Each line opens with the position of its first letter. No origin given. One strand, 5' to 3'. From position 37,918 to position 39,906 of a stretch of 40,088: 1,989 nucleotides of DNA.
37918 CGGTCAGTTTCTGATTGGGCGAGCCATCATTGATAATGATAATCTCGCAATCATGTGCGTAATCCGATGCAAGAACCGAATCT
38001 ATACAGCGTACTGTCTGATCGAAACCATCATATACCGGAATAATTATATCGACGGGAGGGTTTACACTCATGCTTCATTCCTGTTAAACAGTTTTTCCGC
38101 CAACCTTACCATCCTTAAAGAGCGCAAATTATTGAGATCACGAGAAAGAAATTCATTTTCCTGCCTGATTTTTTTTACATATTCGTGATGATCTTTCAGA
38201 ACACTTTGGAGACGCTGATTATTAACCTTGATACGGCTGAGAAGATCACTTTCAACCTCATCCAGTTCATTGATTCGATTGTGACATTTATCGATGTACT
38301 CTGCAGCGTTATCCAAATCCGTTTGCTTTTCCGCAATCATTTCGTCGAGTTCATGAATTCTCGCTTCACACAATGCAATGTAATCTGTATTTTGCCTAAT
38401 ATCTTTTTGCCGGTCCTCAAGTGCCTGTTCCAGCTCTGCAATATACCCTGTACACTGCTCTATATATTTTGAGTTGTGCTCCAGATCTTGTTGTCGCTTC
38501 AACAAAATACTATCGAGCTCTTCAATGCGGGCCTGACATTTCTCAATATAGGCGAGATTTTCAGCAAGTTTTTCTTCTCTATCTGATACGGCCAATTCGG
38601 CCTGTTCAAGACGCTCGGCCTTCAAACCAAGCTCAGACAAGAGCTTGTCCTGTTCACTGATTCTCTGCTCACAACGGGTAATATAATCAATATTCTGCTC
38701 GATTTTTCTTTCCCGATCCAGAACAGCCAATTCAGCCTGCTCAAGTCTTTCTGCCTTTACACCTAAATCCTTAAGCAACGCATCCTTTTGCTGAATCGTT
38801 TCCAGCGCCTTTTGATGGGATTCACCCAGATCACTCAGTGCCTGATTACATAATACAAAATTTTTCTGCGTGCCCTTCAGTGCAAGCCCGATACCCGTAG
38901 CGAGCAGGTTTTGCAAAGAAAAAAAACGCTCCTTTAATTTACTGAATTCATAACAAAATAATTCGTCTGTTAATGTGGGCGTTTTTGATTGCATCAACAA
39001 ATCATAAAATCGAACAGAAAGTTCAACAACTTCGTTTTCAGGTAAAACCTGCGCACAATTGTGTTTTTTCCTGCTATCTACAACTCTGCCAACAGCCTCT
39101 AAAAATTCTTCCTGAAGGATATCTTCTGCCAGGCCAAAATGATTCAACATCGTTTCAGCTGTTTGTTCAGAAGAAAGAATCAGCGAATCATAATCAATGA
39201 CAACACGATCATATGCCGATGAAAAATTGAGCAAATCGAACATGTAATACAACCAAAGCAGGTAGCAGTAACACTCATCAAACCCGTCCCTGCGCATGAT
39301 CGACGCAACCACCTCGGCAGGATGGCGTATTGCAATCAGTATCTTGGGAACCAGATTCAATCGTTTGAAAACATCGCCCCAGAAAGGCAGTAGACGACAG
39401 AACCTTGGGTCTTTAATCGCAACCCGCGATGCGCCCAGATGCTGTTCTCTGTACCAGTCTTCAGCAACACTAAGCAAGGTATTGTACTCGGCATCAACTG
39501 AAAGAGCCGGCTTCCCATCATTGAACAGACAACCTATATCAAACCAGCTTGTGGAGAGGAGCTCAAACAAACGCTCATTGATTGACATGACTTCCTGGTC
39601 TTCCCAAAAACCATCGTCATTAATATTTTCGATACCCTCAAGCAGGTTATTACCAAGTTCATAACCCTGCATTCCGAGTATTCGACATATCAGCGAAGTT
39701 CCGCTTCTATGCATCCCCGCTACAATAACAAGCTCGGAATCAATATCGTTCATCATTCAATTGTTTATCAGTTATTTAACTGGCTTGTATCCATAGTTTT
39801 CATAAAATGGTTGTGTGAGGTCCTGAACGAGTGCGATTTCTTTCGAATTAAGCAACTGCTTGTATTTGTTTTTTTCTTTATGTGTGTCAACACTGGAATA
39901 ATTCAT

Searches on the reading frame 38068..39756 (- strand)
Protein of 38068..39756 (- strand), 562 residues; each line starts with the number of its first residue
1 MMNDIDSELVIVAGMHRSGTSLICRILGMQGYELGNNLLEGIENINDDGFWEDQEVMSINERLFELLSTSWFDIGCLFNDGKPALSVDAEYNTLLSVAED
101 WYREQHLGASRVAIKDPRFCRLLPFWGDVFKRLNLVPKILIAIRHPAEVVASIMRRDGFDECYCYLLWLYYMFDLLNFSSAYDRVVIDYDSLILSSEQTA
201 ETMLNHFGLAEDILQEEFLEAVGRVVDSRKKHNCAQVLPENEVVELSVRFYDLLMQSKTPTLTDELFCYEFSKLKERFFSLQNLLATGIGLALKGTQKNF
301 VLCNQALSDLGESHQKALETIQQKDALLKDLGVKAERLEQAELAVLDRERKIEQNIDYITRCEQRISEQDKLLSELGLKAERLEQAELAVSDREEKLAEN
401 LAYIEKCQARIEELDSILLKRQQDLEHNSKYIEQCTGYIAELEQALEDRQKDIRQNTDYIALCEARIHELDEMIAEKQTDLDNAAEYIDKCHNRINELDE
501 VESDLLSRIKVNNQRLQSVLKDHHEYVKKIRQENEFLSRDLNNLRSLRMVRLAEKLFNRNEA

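Call 9: search_protein_families(library=pfam, proteins=[window:38068-39756:-], max_evalue=0.01)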
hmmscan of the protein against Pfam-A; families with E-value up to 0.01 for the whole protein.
window:38068-39756:- (562 aa): 1 family
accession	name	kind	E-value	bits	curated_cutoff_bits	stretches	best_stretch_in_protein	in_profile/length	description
PF13469.12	Sulfotransfer_3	-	2.6e-05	25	27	1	10-210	2-213/216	Sulfotransferase family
